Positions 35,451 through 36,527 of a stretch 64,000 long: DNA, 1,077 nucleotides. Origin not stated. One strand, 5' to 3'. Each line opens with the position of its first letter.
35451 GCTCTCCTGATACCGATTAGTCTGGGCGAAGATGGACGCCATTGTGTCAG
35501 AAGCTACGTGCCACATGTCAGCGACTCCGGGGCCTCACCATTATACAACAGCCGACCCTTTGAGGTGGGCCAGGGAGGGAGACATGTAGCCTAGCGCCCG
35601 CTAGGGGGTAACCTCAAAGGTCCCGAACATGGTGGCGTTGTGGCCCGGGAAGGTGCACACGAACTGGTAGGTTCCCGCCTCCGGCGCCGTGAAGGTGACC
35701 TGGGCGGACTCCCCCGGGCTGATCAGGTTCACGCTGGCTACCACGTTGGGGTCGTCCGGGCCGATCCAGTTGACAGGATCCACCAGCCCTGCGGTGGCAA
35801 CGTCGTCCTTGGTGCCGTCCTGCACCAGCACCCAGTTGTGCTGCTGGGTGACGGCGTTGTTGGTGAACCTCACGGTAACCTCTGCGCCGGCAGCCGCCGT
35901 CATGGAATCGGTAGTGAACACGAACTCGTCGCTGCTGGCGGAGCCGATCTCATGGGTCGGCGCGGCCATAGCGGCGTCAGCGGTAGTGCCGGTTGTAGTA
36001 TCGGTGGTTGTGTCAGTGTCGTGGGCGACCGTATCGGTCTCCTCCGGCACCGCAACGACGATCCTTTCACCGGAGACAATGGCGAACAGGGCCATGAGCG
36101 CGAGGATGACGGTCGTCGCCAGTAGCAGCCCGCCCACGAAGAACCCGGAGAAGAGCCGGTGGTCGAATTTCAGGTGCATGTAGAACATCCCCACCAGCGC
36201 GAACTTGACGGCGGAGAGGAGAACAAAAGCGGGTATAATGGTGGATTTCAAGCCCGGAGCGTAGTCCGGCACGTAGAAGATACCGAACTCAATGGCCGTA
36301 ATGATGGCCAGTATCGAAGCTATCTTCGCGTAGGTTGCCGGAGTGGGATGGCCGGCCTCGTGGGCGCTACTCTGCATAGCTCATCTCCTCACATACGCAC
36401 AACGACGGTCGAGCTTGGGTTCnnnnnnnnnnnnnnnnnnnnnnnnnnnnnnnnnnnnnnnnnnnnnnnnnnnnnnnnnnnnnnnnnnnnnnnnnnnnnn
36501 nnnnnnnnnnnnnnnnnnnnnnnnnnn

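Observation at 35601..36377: Oxidase subunit IV fused to an azurin/auracyanin-like blue-copper domain inside the caa3 operon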

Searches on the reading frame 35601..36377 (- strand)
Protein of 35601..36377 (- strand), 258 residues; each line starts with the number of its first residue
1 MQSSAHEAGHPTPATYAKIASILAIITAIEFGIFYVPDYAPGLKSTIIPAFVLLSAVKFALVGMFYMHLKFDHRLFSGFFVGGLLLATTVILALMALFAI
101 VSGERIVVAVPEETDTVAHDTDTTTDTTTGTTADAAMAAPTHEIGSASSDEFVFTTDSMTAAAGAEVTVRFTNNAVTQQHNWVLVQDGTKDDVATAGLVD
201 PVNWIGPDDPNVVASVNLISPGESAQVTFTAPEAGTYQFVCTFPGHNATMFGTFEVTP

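Call 3: search_protein_families(library=pfam, proteins=[window:35601-36377:-], max_evalue=0.01)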
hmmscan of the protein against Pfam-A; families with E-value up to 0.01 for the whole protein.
window:35601-36377:- (258 aa): 4 families
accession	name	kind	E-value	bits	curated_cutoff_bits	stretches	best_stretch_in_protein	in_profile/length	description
PF00127.26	Copper-bind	-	2.6e-13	50.7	21.2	1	146-256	7-98/99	Copper binding proteins, plastocyanin/azurin family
PF03626.19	COX4_pro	-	1.4e-10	41.8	28.9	1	20-91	4-71/72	Prokaryotic Cytochrome C oxidase subunit IV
PF13473.12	Cupredoxin_1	-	5.2e-06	26.9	27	1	153-246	31-97/104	Cupredoxin-like domain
PF06525.17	SoxE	-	2.3e-05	24.4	21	1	162-248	44-129/149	Sulfocyanin (SoxE) domain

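Call 4: search_protein_families(library=ncbifam, proteins=[window:35601-36377:-], max_evalue=0.1)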
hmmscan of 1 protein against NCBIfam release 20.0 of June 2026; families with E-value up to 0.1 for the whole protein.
window:35601-36377:- (258 aa): 8 families
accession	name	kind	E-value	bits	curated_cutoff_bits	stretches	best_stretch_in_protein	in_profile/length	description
TIGR02695.1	azurin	equivalog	7.3e-17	61.9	105.1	1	175-255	39-124/125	azurin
NF051440.1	CuResCopIPSEAE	equivalog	4.6e-07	29.8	280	1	206-257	131-179/180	copper-resistant cuproprotein CopI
TIGR02656.1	cyanin_plasto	equivalog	7.6e-07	29.5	87.85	1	148-256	8-98/99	plastocyanin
TIGR03095.1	rusti_cyanin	equivalog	5.3e-06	26.7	146.7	1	123-253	18-144/148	rusticyanin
TIGR03094.1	sulfo_cyanin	equivalog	3.1e-05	23.5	168.4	1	101-248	23-175/195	sulfocyanin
TIGR02229.1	caa3_sub_IV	subfamily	0.0051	17.5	37.25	1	14-88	8-80/92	caa(3)-type oxidase, subunit IV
TIGR02376.1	Cu_nitrite_red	equivalog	0.054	12.8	296.3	0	214-257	97-145/326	copper-containing nitrite reductase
NF052506.1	PA5033_fam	subfamily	0.058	12.2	100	1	102-191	127-213/284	PA5033 family protein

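Call 5: find_homologous_proteins(query=window:35601-36377:-, max_evalue=0.001)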
Query window:35601-36377:- (258 aa): 615 proteins with E <= 0.001 among 5908 candidates; the best 120 are listed.
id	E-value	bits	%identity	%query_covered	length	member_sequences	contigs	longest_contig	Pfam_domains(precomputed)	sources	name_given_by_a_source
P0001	6.7e-160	548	98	100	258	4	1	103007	PF00127.27,PF13473.13,PF03626.20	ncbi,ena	-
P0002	4.6e-146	503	90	100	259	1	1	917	PF06525.18,PF00127.27,PF13473.13,PF03626.20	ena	-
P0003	1.3e-145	501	90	100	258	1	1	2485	PF00127.27,PF13473.13,PF03626.20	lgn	-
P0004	2.3e-142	491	88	100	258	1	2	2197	PF00127.27,PF13473.13,PF03626.20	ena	-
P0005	7.1e-137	473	84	100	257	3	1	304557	PF00127.27,PF13473.13,PF03626.20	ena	-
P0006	1.4e-131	455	82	100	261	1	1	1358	PF00127.27,PF03626.20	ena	-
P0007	2.5e-128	445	78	100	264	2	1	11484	PF00127.27,PF13473.13,PF03626.20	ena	-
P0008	4.5e-127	440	77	100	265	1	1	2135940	PF00127.27,PF13473.13,PF03626.20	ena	-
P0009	2.3e-114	399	68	100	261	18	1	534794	PF00127.27,PF13473.13,PF03626.20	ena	-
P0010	2.5e-114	399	70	100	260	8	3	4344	PF00127.27,PF13473.13,PF03626.20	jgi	jgi:cytochrome c oxidase subunit 4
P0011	3.1e-113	395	70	100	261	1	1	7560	PF00127.27,PF13473.13,PF03626.20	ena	-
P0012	3.9e-113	395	69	100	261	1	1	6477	PF00127.27,PF13473.13,PF03626.20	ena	-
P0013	4.6e-113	395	69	100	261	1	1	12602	PF00127.27,PF13473.13,PF03626.20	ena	-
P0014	5.8e-113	394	69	100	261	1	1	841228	PF00127.27,PF13473.13,PF03626.20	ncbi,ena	-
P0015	2.0e-112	393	68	100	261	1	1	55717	PF00127.27,PF13473.13,PF03626.20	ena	-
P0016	2.9e-112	392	69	100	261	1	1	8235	PF00127.27,PF13473.13,PF03626.20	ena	-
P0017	3.6e-112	392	68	100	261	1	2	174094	PF00127.27,PF13473.13,PF03626.20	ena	-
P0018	5.1e-112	391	68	100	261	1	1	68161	PF00127.27,PF13473.13,PF03626.20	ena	-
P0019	7.6e-112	391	68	100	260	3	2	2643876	PF00127.27,PF13473.13,PF03626.20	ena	-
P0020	1.3e-111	390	68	100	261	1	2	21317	PF00127.27,PF13473.13,PF03626.20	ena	-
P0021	1.3e-111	390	68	100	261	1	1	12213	PF00127.27,PF13473.13,PF03626.20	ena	-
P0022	2.8e-111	389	66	100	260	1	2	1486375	PF00127.27,PF13473.13,PF03626.20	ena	-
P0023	3.7e-111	388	68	100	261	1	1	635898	PF00127.27,PF13473.13,PF03626.20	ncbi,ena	-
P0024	4.7e-111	388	67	100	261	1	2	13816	PF00127.27,PF13473.13,PF03626.20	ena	-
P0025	2.9e-109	382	67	100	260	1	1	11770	PF00127.27,PF03626.20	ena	-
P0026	1.7e-108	380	66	100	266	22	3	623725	PF00127.27,PF03626.20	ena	-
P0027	1.9e-107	376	67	100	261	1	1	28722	PF00127.27,PF03626.20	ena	-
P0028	1.8e-106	373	67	100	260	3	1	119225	PF00127.27,PF03626.20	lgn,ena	-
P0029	2.2e-106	373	67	100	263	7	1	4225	PF00127.27,PF13473.13,PF03626.20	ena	-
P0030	4.1e-106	372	67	100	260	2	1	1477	PF00127.27,PF03626.20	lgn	-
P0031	1.4e-105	370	67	100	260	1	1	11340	PF00127.27,PF03626.20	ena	-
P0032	1.4e-96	341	65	95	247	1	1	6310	PF00127.27,PF03626.20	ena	-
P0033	1.3e-90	321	45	99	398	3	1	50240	PF06525.18,PF00127.27,PF13473.13,PF03626.20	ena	-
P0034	1.7e-90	321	47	99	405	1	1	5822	PF07731.21,PF06525.18,PF00127.27,PF13473.13,PF03626.20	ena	-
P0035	1.7e-90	321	45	99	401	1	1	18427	PF06525.18,PF04151.22,PF00127.27,PF13473.13,PF03626.20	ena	-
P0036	8.2e-90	318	45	100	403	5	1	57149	PF07731.21,PF06525.18,PF00394.29,PF00127.27,PF25942.1,PF13473.13,PF03626.20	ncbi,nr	ncbi:MAG: cytochrome C oxidase subunit IV family protein [Chloroflexi bacterium]|nr:cytochrome C oxi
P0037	2.1e-89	317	43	99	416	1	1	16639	PF07731.21,PF00127.27,PF13473.13,PF03626.20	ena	-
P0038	2.9e-89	317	43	99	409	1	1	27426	PF06525.18,PF00127.27,PF13473.13,PF03626.20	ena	-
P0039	3.5e-89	316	46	98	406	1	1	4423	PF06525.18,PF00127.27,PF13473.13,PF03626.20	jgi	-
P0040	1.7e-88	314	45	99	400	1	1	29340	PF06525.18,PF00127.27,PF13473.13,PF03626.20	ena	-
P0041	2.4e-88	314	46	98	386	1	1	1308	PF00127.27,PF13473.13,PF03626.20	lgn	-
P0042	6.6e-88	312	42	99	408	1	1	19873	PF06525.18,PF04151.22,PF00127.27,PF13473.13,PF03626.20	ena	-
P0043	4.8e-87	309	42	99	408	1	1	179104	PF06525.18,PF00127.27,PF13473.13,PF03626.20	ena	-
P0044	8.8e-87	309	81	71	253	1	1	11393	PF03626.20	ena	-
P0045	1.1e-85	305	46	99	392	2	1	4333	PF07731.21,PF06525.18,PF00127.27,PF13473.13,PF03626.20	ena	-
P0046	2.5e-85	304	46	97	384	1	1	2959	PF06525.18,PF00127.27,PF13473.13,PF03626.20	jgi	-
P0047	2.6e-85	304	41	99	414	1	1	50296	PF06525.18,PF00127.27,PF13473.13,PF03626.20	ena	-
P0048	6.4e-84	299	45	99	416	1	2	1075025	PF00127.27,PF13473.13,PF03626.20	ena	-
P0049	7.4e-83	296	44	99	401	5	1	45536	PF00127.27,PF13473.13,PF03626.20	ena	-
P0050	7.9e-83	296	44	96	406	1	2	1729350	PF06525.18,PF00127.27,PF13473.13,PF03626.20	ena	-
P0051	2.2e-82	294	45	99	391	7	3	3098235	PF07731.21,PF06525.18,PF04151.22,PF00127.27,PF13473.13,PF03626.20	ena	-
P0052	4.1e-82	293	42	96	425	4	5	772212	PF06525.18,PF00127.27,PF13473.13,PF03626.20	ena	-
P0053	5.6e-82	293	44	96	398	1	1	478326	PF06525.18,PF00127.27,PF13473.13,PF03626.20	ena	-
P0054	7.8e-82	292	43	99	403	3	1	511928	PF07731.21,PF06525.18,PF00127.27,PF13473.13,PF03626.20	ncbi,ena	-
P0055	8.7e-82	292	58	99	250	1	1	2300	PF00127.27,PF03626.20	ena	-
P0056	1.1e-81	292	59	100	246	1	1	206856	PF00127.27,PF13473.13,PF03626.20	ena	-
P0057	2.1e-81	291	42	99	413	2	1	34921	PF06525.18,PF00127.27,PF13473.13,PF03626.20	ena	-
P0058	2.3e-81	291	43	99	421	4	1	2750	PF00127.27,PF13473.13,PF03626.20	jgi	-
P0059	4.0e-81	290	41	99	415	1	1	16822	PF06525.18,PF00127.27,PF13473.13,PF03626.20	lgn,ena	-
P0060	8.0e-81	289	41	96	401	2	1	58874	PF00127.27,PF13473.13,PF03626.20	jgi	jgi:azurin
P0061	1.1e-80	289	43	96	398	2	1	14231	PF06525.18,PF00127.27,PF13473.13,PF03626.20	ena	-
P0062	1.1e-80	289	45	96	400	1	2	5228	PF07731.21,PF06525.18,PF00127.27,PF13473.13,PF03626.20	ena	-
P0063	1.1e-79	285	43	97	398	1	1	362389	PF06525.18,PF00127.27,PF13473.13,PF03626.20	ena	-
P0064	1.5e-79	285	42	99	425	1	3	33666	PF00127.27,PF13473.13,PF03626.20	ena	-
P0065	3.7e-77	277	56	100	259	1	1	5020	PF00127.27,PF03626.20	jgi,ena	-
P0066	4.6e-77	277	55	100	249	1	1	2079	PF00127.27,PF03626.20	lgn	-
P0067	5.4e-77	277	55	100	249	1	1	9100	PF00127.27,PF03626.20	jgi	jgi:cytochrome c oxidase subunit 4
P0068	9.4e-77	276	55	100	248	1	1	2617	PF00127.27,PF03626.20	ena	-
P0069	2.5e-76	274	44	92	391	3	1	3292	PF00127.27,PF13473.13,PF03626.20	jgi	jgi:azurin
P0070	1.1e-75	272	41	96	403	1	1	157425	PF06525.18,PF00127.27,PF13473.13,PF03626.20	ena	-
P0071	1.4e-73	265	52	100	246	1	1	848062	PF00127.27,PF03626.20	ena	-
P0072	1.4e-71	259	49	100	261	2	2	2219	PF00127.27,PF13473.13,PF03626.20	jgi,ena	-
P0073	2.6e-70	255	51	97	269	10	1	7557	PF00127.27,PF03626.20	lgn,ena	-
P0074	5.2e-70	254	52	100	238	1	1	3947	PF00127.27,PF13473.13,PF03626.20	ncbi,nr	ncbi:MAG: cytochrome C oxidase subunit IV family protein [Chloroflexi bacterium]|nr:cytochrome C oxi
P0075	7.9e-70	253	58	46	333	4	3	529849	PF00127.27,PF13473.13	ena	-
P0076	1.8e-69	252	51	100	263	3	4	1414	PF00127.27,PF13473.13,PF03626.20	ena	-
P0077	3.3e-69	251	57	90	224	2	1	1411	PF00127.27,PF03626.20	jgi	jgi:azurin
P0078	3.4e-69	251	51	100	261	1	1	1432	PF00127.27,PF03626.20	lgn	-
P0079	1.6e-68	249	50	100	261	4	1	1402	PF00127.27,PF03626.20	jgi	-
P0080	2.4e-68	248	51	97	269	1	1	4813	PF00127.27,PF03626.20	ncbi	-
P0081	2.5e-68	248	49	97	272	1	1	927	PF00127.27,PF03626.20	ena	-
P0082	6.7e-68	247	52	98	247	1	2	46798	PF00127.27,PF03626.20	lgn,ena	-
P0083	3.4e-66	241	53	44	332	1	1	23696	PF06525.18,PF04151.22,PF00127.27,PF13473.13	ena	-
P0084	4.2e-66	241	55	44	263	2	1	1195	PF06525.18,PF04151.22,PF00127.27,PF13473.13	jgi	jgi:azurin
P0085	4.8e-66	241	50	100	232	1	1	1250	PF00127.27,PF13473.13,PF03626.20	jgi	-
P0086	1.0e-65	240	52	100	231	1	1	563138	PF00127.27,PF13473.13,PF03626.20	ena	-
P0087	1.5e-65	239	51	100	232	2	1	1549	PF00127.27,PF13473.13,PF03626.20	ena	-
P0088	5.8e-64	234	46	51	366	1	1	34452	PF04151.22,PF00127.27,PF13473.13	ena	-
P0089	9.5e-61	223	42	67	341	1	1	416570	PF06525.18,PF00127.27,PF13473.13,PF24199.2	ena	-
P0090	5.6e-60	221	45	100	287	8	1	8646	PF00127.27,PF03626.20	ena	-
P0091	1.2e-59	220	50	99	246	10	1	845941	PF00127.27,PF03626.20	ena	-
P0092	1.6e-59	219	47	98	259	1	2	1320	PF00127.27,PF13473.13,PF03626.20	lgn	-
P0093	5.2e-58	214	47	100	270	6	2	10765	PF00127.27,PF03626.20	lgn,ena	-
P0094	6.5e-58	214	47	100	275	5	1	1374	PF00127.27,PF03626.20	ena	-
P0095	8.1e-58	214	53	43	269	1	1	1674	PF07731.21,PF06525.18,PF00394.29,PF04151.22,PF00127.27,PF13473.13,PF07732.22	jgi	jgi:azurin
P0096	9.8e-58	213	44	100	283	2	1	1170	PF00127.27,PF03626.20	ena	-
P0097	1.5e-57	213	48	99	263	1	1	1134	PF00127.27,PF13473.13,PF03626.20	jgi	-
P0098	1.0e-55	207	46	98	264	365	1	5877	PF00127.27,PF03626.20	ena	-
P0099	2.6e-55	206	43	100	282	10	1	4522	PF03626.20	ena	-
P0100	2.8e-55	205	65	64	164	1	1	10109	PF03626.20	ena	-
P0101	5.5e-55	204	45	99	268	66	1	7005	PF00127.27,PF03626.20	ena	-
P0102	7.3e-55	204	48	99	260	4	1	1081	PF00127.27,PF03626.20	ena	-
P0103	8.5e-55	204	46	99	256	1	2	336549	PF00127.27,PF03626.20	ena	-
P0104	2.3e-54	202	45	99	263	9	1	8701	PF00127.27,PF13473.13,PF03626.20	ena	-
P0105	2.4e-54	202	45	99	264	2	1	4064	PF06525.18,PF00127.27,PF13473.13,PF03626.20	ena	-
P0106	3.0e-54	202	46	99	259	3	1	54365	PF00127.27,PF03626.20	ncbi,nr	ncbi:MAG: cytochrome C oxidase subunit IV family protein [Chloroflexi bacterium]|nr:cytochrome C oxi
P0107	3.0e-54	202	44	99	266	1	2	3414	PF00127.27,PF13473.13,PF03626.20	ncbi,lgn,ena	-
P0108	3.0e-54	202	45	99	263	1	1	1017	PF00127.27,PF13473.13,PF03626.20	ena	-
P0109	3.6e-54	202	45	99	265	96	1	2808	PF06525.18,PF00127.27,PF13473.13,PF03626.20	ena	-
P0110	3.7e-54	202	46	99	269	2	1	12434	PF00127.27,PF03626.20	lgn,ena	-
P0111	4.2e-54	202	47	99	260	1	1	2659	PF00127.27,PF13473.13,PF03626.20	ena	-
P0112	7.9e-54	201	46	98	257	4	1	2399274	PF00127.27,PF03626.20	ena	-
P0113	8.1e-54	201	44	98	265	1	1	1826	PF00127.27,PF13473.13,PF03626.20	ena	-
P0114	8.9e-54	201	44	99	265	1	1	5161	PF00127.27,PF13473.13,PF03626.20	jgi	jgi:azurin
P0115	1.2e-53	200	46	99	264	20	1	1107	PF00127.27,PF03626.20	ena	-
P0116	1.5e-53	200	45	99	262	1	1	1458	PF00127.27,PF13473.13,PF03626.20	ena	-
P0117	1.8e-53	200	45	99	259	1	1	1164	PF00127.27,PF13473.13,PF03626.20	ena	-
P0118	2.0e-53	199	46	99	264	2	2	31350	PF00127.27,PF03626.20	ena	-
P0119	2.3e-53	199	45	97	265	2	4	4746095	PF00127.27,PF03626.20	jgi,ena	jgi:azurin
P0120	2.8e-53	199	47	99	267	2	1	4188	PF00127.27,PF13473.13,PF03626.20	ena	-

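Call 7: search_solved_structures(query=window:35601-36377:-, max_evalue=0.01, show_alignments=4)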
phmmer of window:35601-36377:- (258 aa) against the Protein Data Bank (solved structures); distinct sequences matched with E-value up to 0.01: 99 (the best 60 are shown).
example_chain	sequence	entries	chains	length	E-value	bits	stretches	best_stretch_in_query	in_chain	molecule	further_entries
2aan_A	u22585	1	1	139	7.1e-26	94.3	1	130-254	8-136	auracyanin A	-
6kol_A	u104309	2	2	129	1.6e-17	67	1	138-257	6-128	Blue (Type 1) copper domain protein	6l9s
1ov8_A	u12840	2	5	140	2.9e-17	66.1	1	139-258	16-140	Auracyanin B | PROTEIN (AURACYANIN)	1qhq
1gr7_A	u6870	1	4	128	2.8e-13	53.1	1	148-254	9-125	AZURIN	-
1ils_A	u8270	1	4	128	6.6e-13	51.9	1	144-254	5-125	AZURIN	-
1ezl_A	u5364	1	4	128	6.6e-13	51.9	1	148-254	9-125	AZURIN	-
3ibo_A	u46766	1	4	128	1.2e-12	51.1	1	148-255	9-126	Azurin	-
2fnw_A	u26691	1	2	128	1.4e-12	50.9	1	148-254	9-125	Azurin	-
1xb8_A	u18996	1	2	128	1.4e-12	50.8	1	148-254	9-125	Azurin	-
1jvl_A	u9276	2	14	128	1.7e-12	50.6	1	148-254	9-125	Azurin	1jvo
1i53_A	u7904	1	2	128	1.7e-12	50.5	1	148-254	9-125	AZURIN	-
1azu_A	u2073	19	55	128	1.8e-12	50.4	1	148-254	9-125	AZURIN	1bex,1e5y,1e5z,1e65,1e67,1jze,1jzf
1xb6_A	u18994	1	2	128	1.9e-12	50.4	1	148-254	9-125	Azurin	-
6iav_A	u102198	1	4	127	1.9e-12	50.4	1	148-254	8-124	Azurin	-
3azu_A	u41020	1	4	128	2.3e-12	50.1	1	149-254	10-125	AZURIN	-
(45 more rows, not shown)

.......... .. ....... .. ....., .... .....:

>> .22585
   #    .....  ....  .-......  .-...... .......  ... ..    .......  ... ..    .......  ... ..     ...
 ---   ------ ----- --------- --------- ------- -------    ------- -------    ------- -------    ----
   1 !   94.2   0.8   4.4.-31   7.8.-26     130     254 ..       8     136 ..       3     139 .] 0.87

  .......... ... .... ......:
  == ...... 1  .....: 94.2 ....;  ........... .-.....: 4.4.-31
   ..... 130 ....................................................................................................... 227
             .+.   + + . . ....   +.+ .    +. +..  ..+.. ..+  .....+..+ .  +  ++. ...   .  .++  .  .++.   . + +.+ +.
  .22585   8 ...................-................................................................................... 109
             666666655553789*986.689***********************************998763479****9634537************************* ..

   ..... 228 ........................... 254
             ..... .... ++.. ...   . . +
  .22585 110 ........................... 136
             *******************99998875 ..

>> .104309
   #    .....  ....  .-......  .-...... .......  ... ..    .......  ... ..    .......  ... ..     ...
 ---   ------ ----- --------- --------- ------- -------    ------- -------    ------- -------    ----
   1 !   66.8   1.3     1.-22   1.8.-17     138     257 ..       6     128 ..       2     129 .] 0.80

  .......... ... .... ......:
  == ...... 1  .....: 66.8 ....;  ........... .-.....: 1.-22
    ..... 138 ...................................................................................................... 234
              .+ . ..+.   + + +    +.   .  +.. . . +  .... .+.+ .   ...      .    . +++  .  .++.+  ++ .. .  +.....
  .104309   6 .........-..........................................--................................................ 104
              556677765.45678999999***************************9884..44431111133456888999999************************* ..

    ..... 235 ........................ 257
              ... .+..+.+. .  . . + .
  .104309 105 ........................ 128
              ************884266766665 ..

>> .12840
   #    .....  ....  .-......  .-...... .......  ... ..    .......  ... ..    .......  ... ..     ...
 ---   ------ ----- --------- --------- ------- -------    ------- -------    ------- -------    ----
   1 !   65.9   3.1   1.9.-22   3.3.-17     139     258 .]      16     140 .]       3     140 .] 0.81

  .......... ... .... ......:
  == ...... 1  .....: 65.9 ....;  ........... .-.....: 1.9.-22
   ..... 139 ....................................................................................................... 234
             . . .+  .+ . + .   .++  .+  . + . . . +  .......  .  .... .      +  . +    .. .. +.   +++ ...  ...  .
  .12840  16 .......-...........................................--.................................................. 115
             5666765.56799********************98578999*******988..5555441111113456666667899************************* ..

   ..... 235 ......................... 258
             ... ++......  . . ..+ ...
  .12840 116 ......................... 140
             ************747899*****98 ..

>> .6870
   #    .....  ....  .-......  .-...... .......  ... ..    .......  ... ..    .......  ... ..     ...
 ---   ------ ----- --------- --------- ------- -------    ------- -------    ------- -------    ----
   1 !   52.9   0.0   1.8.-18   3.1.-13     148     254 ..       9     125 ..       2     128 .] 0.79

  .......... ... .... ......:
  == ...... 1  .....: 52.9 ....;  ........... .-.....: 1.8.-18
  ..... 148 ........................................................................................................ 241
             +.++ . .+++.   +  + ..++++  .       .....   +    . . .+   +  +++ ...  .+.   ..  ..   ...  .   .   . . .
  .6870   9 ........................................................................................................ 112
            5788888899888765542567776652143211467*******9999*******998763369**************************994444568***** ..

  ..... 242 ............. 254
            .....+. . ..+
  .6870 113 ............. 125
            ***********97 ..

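Call 15: find_encoding_contigs(protein=window:35601-36377:-, flank=3000, max_places=4)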
Protein window:35601-36377:- (258 aa): no gene with exactly this product is on record in the collection.
